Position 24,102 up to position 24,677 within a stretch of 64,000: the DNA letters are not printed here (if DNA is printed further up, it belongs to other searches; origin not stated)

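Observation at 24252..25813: Orphan CheY-like receiver sandwiched between two proteins sharing an unusual C4 zinc-ribbon (CxxC-x4-[VL]PFxP-x6-CxxC)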

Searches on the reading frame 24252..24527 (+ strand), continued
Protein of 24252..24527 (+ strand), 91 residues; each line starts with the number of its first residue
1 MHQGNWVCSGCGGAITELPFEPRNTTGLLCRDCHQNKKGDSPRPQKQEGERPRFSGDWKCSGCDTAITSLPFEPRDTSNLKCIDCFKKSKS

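Call 26: search_solved_structures(query=A3, max_evalue=10, show_alignments=3)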
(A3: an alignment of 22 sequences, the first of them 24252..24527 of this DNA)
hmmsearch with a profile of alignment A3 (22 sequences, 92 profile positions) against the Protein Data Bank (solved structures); distinct sequences matched with E-value up to 10: 30.
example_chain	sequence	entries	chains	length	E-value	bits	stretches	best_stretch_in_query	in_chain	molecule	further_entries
2kae_A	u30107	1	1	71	0.02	18.9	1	1-47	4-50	GATA-type transcription factor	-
5xy3_p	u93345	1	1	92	0.036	18.1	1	4-41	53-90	Uncharacterized protein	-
2dlo_A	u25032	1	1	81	0.052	17.6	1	51-89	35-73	Thyroid receptor-interacting protein 6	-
2ehe_A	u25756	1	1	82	0.053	17.6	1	28-87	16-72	Four and a half LIM domains 3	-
2cor_A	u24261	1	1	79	0.1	16.6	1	47-85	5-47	PINCH protein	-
1x4k_A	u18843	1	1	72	0.78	13.8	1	30-91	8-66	Skeletal muscle LIM-protein 3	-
2k3v_A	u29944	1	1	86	0.89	13.6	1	7-42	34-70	Tetraheme cytochrome c-type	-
2miu_A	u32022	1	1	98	0.91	13.6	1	46-88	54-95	Four and a half LIM domains protein 2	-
1x63_A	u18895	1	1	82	1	13.4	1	2-39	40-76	Skeletal muscle LIM-protein 1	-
3owm_A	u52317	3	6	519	2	12.5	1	7-67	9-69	Eight-heme nitrite reductase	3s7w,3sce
2zo5_A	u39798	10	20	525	2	12.5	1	7-67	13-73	Eight-heme nitrite reductase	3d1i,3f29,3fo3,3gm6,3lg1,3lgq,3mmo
2ot4_A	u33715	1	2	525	2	12.5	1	7-67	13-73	Eight-heme nitrite reductase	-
4q0t_A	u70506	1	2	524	2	12.5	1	7-67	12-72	Eight-heme nitrite reductase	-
3uu9_A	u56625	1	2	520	2.4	12.3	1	7-67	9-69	Eight-heme nitrite reductase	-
3rkh_A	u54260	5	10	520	2.4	12.3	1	7-67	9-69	Eight-heme nitrite reductase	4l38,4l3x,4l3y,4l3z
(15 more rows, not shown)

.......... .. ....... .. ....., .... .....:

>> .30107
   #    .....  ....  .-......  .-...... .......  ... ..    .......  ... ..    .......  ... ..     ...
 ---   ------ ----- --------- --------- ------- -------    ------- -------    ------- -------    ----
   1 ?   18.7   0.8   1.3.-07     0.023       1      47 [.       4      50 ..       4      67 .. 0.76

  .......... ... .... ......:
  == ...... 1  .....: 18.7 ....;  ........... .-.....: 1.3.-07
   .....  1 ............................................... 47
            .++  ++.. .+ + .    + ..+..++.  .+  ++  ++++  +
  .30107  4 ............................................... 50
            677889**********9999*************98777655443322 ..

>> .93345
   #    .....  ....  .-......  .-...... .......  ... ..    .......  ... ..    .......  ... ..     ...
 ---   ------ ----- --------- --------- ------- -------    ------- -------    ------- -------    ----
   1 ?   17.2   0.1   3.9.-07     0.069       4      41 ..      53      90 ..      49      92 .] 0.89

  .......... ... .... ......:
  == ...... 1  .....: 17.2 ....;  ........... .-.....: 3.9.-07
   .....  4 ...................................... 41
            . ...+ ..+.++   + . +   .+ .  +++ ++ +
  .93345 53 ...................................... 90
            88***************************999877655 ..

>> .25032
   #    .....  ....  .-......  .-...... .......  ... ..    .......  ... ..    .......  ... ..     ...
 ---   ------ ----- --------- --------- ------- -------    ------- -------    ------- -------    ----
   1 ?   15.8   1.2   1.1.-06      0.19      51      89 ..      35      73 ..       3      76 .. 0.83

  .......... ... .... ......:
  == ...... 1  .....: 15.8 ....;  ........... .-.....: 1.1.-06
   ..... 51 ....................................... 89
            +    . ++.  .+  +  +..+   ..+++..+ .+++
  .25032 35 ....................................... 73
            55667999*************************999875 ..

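Call 38: predict_structure(alignment_id=A4)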
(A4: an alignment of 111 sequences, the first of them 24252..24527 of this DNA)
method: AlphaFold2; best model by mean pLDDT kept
length: 91 residues; sequences in the alignment: 111
mean_pLDDT: 77.0   pTM: 0.35
mean pLDDT of the five models: 77.0, 75.6, 71.4, 68.8, 68.8
residues with pLDDT >= 90: 3; 70-90: 69; 50-70: 12; < 50: 7
segments of 3 or more residues with pLDDT < 50: 41-47
pLDDT, mean of each block of 10 residues (from residue 1): 78 82 77 71 49 82 87 82 86 63
secondary structure, 60 per line:
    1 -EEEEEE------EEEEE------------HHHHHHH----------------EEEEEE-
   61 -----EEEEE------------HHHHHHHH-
elements in order: E2-7 E14-18 H31-37 E54-59 E66-70 H83-90

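Call 65: search_protein_families(library=padloc, proteins=[window:24252-24527:+], max_evalue=0.01)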
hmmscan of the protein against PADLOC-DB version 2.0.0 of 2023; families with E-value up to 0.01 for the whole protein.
window:24252-24527:+ (91 aa): 0 families

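Call 66: search_protein_families(library=phrogs, proteins=[window:24252-24527:+], max_evalue=0.01)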
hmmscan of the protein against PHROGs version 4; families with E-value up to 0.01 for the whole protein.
window:24252-24527:+ (91 aa): 0 families

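Call 78: list_cluster_members(proteins=[window:24252-24527:+, window:25172-25813:+])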
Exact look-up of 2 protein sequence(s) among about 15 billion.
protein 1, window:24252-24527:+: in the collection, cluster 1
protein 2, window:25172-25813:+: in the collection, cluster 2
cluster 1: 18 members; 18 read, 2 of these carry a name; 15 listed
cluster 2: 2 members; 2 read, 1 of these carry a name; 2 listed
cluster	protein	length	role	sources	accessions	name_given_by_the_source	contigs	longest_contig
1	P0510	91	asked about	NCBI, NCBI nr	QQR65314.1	hypothetical protein IPH92_01895 [Candidatus Kaiserbacteria bacterium] | MAG: hypothetical protein IPH92_01895 [Candidatus Kaiserbacteria bacterium]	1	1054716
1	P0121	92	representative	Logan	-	-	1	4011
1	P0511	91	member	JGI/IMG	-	CxxC-x17-CxxC domain-containing protein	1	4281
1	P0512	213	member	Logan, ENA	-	-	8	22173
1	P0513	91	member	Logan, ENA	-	-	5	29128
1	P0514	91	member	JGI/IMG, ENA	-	-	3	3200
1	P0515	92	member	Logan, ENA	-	-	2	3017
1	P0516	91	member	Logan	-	-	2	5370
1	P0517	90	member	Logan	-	-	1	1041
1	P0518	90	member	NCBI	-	-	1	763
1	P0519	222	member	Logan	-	-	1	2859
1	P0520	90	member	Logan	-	-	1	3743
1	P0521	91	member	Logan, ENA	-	-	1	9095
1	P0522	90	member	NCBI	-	-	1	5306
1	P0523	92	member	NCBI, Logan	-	-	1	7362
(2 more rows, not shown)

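Call 81: find_related_loci(query=A4, collection=metagenome_contigs, flank=5000)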
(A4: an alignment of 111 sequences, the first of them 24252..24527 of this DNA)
Query A4 (91 aa) in metagenome_contigs; peptide patterns used: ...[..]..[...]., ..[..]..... (x = any residue, [..] = any of these).
600 stretches matched a pattern (row limit reached: there are more); 527 encode a relative of the query (tblastn E <= 1e-3); the best 80 are kept; 80 distinct loci.
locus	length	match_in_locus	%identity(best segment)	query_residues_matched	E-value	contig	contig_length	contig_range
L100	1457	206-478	89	1-91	2e-54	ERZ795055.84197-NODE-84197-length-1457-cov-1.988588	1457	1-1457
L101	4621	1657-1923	75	1-86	4e-43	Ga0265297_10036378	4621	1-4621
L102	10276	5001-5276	75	1-90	9e-42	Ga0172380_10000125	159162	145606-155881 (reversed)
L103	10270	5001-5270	72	1-90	1e-41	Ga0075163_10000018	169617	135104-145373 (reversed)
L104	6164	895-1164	74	1-90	8e-42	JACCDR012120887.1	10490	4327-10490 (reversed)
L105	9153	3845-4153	70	1-90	7e-42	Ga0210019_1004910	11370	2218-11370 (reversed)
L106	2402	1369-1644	74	1-90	9e-42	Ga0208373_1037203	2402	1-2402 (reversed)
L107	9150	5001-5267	73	1-91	2e-41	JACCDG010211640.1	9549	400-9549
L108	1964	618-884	70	1-91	1e-40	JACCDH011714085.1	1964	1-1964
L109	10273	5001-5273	65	1-91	1e-39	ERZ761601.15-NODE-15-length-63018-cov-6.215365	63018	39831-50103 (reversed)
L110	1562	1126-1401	68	1-91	5e-40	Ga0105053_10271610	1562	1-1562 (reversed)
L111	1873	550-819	66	1-90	2e-39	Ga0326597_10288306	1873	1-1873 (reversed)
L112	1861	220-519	71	1-90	3e-39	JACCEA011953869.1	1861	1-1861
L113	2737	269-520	69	1-88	3e-37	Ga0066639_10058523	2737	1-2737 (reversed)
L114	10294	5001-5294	61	1-91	5e-36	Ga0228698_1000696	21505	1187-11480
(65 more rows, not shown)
